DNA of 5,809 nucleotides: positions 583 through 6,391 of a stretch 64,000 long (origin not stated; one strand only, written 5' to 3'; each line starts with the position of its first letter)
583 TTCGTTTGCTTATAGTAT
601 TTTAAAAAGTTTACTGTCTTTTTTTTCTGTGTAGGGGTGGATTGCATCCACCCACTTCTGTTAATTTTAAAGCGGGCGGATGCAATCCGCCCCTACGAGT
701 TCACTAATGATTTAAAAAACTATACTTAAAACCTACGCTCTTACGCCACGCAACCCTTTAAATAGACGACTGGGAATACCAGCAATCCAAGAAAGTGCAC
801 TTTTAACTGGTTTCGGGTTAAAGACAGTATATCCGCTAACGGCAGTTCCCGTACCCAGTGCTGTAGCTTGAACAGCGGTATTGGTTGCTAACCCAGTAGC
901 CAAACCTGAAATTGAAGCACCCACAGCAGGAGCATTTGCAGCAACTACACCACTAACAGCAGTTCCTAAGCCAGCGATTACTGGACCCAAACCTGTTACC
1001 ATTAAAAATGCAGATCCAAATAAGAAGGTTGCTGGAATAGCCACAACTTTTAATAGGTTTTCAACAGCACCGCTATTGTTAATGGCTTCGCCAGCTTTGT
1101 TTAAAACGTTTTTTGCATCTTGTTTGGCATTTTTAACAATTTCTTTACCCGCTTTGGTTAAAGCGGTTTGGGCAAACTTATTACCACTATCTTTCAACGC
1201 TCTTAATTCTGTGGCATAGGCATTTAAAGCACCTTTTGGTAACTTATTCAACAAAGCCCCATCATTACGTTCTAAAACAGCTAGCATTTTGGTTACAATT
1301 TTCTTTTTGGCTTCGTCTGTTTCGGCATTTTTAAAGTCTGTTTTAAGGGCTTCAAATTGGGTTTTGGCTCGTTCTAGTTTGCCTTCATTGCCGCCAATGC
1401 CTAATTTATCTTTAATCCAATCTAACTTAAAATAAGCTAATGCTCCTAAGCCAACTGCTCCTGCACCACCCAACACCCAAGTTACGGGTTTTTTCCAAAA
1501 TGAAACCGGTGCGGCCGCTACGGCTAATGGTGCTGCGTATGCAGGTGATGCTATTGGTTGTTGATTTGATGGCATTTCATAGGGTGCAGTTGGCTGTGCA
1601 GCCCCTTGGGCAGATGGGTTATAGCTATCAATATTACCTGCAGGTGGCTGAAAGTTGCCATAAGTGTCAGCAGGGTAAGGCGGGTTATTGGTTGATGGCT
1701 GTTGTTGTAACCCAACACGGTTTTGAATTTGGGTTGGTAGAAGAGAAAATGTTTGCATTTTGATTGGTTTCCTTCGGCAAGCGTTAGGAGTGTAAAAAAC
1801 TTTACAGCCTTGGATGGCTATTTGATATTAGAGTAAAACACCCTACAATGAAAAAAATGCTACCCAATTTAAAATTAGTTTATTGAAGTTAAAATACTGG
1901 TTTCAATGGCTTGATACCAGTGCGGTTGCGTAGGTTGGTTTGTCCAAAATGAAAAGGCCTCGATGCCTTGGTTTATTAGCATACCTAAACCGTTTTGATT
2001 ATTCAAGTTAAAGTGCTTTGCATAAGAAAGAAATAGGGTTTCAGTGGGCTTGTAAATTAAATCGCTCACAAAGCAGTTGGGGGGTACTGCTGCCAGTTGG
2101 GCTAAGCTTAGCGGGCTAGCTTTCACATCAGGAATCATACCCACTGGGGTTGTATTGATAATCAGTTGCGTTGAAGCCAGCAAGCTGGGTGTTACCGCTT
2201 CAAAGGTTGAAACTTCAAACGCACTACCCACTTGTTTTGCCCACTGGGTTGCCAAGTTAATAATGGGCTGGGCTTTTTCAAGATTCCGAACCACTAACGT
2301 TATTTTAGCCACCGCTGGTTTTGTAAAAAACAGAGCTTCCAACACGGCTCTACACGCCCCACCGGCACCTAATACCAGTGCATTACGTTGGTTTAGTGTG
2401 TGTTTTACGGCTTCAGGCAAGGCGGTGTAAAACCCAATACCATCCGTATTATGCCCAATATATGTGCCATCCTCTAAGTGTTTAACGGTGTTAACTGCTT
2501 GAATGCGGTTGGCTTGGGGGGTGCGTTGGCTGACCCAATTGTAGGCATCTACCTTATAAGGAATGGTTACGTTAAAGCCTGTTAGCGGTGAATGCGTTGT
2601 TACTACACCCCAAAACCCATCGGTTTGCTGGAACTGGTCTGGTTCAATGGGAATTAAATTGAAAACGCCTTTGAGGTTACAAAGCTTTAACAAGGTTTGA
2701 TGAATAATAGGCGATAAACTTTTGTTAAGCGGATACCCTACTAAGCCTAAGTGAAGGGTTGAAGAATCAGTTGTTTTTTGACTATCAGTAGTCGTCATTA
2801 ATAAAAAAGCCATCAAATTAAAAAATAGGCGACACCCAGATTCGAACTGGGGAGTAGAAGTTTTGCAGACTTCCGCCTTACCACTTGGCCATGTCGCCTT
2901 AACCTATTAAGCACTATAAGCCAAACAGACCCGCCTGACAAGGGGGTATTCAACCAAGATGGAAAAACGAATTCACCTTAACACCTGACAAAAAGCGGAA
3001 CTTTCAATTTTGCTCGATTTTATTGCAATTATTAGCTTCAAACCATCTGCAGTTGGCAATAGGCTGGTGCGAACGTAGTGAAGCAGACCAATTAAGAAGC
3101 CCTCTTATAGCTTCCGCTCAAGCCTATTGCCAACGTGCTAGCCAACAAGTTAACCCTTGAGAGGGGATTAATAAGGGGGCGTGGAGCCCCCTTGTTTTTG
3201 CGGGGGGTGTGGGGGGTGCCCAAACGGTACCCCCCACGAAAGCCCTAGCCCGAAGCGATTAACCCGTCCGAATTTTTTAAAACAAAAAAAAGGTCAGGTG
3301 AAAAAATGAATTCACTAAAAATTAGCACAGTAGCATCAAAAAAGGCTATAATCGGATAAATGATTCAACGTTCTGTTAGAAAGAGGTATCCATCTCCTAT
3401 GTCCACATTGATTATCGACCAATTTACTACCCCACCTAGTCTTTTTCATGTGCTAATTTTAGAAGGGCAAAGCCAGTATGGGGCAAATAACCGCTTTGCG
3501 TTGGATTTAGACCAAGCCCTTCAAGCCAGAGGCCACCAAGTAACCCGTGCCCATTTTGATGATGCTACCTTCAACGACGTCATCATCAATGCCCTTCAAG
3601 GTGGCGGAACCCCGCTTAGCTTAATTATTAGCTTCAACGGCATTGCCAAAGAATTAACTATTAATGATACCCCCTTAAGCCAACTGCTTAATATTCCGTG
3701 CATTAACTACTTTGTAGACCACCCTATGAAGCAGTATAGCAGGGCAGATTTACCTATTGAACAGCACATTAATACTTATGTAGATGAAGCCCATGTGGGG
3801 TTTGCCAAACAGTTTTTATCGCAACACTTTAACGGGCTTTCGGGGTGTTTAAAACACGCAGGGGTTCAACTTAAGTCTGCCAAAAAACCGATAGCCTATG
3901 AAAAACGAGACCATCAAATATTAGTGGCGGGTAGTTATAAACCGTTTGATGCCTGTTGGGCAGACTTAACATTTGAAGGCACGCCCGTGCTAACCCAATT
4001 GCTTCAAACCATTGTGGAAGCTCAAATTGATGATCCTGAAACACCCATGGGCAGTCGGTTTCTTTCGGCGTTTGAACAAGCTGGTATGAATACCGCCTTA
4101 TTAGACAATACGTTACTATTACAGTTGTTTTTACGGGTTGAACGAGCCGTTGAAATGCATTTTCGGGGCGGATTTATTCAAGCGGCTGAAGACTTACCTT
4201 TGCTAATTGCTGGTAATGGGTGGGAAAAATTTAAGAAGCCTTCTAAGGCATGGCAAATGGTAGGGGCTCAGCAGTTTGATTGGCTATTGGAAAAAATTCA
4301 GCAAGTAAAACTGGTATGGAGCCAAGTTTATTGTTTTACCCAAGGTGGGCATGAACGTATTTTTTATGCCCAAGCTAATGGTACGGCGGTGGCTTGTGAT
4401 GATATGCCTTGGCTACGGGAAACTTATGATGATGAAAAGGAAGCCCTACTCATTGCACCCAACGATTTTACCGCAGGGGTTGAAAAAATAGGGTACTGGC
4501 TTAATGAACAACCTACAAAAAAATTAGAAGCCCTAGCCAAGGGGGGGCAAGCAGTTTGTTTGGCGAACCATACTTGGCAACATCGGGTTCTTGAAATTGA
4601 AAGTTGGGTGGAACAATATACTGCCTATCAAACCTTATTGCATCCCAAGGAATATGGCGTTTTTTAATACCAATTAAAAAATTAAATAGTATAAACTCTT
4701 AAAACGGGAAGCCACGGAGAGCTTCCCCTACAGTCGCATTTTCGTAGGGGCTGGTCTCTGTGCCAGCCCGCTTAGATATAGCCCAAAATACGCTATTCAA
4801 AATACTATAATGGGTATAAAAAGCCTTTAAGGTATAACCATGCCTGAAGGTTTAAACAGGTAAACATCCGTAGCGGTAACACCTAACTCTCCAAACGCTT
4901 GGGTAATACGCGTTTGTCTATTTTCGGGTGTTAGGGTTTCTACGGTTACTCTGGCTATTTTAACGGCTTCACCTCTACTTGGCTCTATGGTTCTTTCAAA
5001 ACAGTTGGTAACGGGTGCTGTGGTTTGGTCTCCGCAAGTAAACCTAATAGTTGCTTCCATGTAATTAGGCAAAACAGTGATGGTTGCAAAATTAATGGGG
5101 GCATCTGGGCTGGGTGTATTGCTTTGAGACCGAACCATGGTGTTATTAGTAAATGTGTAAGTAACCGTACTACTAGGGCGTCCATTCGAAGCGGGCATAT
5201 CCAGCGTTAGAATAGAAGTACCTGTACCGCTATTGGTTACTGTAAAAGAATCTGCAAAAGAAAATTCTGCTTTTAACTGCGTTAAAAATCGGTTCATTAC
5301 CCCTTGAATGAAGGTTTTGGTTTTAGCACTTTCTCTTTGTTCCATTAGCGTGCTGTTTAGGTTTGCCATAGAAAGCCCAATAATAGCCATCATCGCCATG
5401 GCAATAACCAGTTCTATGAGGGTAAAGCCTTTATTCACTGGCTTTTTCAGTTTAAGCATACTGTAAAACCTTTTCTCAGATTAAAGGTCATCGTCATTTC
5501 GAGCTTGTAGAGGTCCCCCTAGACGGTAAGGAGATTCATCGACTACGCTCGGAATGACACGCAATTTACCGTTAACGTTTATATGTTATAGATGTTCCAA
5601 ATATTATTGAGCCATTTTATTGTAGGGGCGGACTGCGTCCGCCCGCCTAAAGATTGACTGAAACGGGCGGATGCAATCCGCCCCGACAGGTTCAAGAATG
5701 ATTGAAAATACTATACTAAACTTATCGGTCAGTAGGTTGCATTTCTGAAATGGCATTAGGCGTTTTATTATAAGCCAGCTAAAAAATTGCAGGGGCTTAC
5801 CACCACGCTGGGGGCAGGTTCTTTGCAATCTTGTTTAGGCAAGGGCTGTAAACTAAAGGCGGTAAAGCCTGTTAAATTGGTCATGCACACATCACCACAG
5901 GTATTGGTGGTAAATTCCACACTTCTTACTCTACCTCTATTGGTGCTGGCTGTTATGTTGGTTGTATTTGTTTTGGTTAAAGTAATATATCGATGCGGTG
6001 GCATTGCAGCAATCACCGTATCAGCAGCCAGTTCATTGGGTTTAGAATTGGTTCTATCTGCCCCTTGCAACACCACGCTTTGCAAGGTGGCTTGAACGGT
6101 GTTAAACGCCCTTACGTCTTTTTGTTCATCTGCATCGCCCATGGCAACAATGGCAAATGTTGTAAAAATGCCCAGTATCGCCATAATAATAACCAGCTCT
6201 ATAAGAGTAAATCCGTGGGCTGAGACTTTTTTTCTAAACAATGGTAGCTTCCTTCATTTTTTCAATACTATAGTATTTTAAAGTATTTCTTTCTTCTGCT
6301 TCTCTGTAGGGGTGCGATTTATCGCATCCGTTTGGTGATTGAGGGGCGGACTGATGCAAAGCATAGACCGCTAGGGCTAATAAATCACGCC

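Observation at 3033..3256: A 230-bp tRNA-adjacent repeat with compensatory base changes, suggesting a structured RNA rather than a passive repeat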

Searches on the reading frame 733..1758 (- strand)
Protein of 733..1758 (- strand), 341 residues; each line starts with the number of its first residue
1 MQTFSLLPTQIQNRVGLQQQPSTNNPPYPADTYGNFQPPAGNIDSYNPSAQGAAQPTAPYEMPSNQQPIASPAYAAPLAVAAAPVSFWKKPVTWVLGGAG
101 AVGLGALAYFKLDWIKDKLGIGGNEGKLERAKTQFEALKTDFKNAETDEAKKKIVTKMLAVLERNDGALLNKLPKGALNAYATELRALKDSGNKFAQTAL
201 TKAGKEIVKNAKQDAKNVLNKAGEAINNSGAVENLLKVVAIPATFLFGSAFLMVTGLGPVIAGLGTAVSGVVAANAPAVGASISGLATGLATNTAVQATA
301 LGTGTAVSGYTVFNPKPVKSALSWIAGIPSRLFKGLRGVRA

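Call 18: search_protein_families(library=pfam, proteins=[window:733-1758:-])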
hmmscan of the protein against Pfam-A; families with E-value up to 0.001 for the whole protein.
window:733-1758:- (341 aa): 0 families

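Call 65: search_protein_families(library=pfam, proteins=[window:733-1758:-], max_evalue=0.01)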
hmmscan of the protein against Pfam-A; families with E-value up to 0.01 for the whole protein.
window:733-1758:- (341 aa): 1 family
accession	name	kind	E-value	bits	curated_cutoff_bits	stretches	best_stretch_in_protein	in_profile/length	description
PF04883.17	HK97-gp10_like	-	0.0073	17.7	21.4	0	183-220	5-39/78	Bacteriophage HK97-gp10, putative tail-component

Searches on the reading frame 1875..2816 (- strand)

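Call 18: search_protein_families(library=pfam, proteins=[window:1875-2816:-])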
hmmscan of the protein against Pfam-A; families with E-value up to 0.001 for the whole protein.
window:1875-2816:- (313 aa): 3 families
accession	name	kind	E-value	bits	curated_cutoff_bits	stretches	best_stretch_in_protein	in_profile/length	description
PF08501.16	Shikimate_dh_N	-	7.6e-18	65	27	1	25-111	1-83/83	Shikimate dehydrogenase substrate binding domain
PF18317.6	SDH_C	-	4.1e-07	30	25.8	1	276-294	1-19/31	Shikimate 5'-dehydrogenase C-terminal domain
PF03435.24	Sacchrp_dh_NADP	-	0.00038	21.2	25.1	1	147-224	2-77/129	Saccharopine dehydrogenase NADP binding domain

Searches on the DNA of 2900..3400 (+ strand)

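Call 7: search_rna_families(source=window, start=2900, end=3400, threshold=evalue, max_evalue=10, show_alignments=3)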
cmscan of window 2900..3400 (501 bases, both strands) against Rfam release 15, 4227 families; matches with E-value up to 10: 8.
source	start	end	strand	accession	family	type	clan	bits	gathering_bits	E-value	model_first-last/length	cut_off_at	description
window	3132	3198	-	RF02420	Bp1_162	Gene; sRNA;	-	20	50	0.68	1-100/100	no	Burkholderia sRNA Bp1_Cand612_SIPHT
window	3048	3139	-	RF03458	mir-766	Gene; miRNA;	-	17.8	110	0.33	1-108/108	no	mir-766 microRNA precursor family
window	3001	3029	-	RF01319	CRISPR-DR6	Gene; CRISPR;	-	17.1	39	1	1-30/30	no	CRISPR RNA direct repeat element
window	3239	3318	+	RF02955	EGFOA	Gene; sRNA;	-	16.8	37.7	1.2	1-108/108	no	EGFOA RNA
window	3181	3235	-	RF01840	ovine_lenti_FSE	Cis-reg; frameshift_element;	-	16.1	45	1.2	1-54/54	no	ribosomal frameshift element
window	3057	3129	+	RF01061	mir-548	Gene; miRNA;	-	15.5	90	5.4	1-84/84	no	mir-548 microRNA precursor family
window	3057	3129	-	RF01061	mir-548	Gene; miRNA;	-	15.3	90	6.1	1-84/84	no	mir-548 microRNA precursor family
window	3053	3133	-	RF04102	MIR6457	Gene; miRNA;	-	14.5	140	5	1-177/177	no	MIR6457 microRNA precursor family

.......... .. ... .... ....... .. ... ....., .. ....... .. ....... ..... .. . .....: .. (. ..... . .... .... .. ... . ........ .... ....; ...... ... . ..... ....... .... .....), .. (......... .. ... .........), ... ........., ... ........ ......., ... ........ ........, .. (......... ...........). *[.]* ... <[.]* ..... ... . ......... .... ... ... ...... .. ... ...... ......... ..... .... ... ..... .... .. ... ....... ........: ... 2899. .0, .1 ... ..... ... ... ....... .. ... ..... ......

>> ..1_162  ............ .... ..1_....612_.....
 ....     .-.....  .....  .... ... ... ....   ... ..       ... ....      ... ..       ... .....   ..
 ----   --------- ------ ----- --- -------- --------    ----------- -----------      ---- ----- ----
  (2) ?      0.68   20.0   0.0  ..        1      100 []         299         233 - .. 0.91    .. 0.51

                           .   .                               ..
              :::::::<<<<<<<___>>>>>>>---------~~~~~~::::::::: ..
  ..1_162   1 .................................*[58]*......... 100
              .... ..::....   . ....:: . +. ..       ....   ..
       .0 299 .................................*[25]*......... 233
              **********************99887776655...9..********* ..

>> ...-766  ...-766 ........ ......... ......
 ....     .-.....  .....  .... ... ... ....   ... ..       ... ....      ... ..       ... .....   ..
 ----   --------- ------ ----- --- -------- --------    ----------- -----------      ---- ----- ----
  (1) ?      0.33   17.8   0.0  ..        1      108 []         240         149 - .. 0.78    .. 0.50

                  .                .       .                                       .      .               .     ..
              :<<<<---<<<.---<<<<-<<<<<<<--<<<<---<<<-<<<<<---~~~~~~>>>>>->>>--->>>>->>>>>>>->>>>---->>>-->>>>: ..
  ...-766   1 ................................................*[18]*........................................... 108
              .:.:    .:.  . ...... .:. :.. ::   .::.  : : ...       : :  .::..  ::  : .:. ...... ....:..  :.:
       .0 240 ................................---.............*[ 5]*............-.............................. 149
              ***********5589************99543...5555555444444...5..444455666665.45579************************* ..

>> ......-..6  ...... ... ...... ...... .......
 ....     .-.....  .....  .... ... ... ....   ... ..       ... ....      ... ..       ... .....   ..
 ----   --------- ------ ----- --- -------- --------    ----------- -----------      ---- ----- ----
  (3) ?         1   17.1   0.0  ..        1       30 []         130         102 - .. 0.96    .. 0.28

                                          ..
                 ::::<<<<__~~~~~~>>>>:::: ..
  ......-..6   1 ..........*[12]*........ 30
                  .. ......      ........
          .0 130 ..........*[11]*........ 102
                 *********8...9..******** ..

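Call 50: search_dna_similar(query=window:2977-3305:+, collection=plasmids, mode=distant, max_evalue=0.001, max_rows=10)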
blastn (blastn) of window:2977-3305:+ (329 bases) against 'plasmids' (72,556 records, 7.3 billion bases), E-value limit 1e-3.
No match.

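Call 51: search_dna_similar(query=window:2977-3305:+, collection=phages, mode=distant, max_evalue=0.001, max_rows=10)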
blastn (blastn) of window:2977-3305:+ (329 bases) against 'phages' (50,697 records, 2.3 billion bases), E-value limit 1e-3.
No match.

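Call 80: build_rna_model(alignment_id=A4)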
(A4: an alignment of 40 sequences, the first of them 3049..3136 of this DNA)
Model R1 built from alignment A4 (40 sequences, 88 columns); structure: RNAalifold consensus.
model positions 84; base pairs 29; branch points 1; effective number of sequences 0.99; information 0.675 bits per position. Calibrated on 0.2 Mb of random sequence (short: E-values are rough).
structure used (alignment columns):
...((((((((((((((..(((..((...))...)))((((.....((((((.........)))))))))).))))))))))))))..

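Call 81: search_with_rna_model(model_id=R1, source=window, filters=off, max_evalue=10)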
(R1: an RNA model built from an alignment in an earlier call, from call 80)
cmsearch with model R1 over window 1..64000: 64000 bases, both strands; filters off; matches with E-value up to 10: 24.
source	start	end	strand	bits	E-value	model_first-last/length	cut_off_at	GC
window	9434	9519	+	105.2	2.7e-22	1-84/84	no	0.56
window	3049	3136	+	90.7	6.5e-19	1-84/84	no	0.5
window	3050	3137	-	22.1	0.0073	1-84/84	no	0.5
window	536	586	+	16.8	0.13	1-84/84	no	0.37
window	9435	9520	-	14.8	0.36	1-84/84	no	0.56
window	9314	9366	+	14.2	0.51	1-84/84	no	0.36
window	537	587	-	13.8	0.62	1-84/84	no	0.35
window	32447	32512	+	13.8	0.64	1-84/84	no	0.39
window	53149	53199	-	13.4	0.78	1-84/84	no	0.39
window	12238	12325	+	13.3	0.81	1-84/84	no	0.58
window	12239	12326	-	12.7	1.1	1-84/84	no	0.58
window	53147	53199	+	12.6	1.2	1-84/84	no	0.38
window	9315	9367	-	12.1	1.6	1-84/84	no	0.36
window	9596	9633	+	12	1.6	1-84/84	no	0.68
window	631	695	+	11.6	2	1-84/84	no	0.52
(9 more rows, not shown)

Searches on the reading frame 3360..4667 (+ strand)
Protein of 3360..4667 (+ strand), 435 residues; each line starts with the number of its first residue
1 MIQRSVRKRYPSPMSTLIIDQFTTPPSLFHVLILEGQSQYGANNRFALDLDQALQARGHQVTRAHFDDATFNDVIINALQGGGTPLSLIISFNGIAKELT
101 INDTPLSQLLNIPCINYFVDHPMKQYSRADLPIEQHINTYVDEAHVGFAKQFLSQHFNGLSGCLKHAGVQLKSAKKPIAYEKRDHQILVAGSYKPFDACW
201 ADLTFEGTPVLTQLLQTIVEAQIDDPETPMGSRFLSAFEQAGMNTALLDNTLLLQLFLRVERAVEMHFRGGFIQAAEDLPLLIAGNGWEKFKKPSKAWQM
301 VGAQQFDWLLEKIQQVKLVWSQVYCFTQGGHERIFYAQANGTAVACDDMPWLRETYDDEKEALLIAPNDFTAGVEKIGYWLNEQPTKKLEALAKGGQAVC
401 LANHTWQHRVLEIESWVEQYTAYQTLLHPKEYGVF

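Call 18: search_protein_families(library=pfam, proteins=[window:3360-4667:+])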
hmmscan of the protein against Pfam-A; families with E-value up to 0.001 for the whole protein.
window:3360-4667:+ (435 aa): 1 family
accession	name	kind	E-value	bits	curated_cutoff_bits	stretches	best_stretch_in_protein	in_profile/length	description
PF13524.12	Glyco_trans_1_2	-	3.2e-11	43.8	25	1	272-414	5-143/144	Glycosyl transferase-like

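Call 42: find_encoding_contigs(protein=window:3360-4667:+, flank=3000, max_places=6)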
Protein window:3360-4667:+ (435 aa): no gene with exactly this product is on record in the collection.

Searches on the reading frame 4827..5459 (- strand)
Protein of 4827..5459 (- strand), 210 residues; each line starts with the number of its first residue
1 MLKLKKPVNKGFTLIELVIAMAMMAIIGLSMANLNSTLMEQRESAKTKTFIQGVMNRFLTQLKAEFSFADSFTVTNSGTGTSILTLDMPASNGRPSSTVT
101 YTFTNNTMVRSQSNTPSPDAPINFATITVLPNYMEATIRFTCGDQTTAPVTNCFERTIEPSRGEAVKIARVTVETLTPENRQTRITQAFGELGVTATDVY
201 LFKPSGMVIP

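Call 18: search_protein_families(library=pfam, proteins=[window:4827-5459:-])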
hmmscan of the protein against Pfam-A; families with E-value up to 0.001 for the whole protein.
window:4827-5459:- (210 aa): 1 family
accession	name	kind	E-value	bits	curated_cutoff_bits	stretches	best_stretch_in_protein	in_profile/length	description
PF07963.17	N_methyl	-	3.3e-07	30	21.2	1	9-30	4-25/27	Prokaryotic N-terminal methylation motif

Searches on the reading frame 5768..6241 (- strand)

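Call 18: search_protein_families(library=pfam, proteins=[window:5768-6241:-])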
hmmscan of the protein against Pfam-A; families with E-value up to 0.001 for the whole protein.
window:5768-6241:- (157 aa): 1 family
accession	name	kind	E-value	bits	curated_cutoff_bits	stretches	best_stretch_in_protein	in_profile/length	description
PF07963.17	N_methyl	-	1.3e-06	28.1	21.2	1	8-30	4-26/27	Prokaryotic N-terminal methylation motif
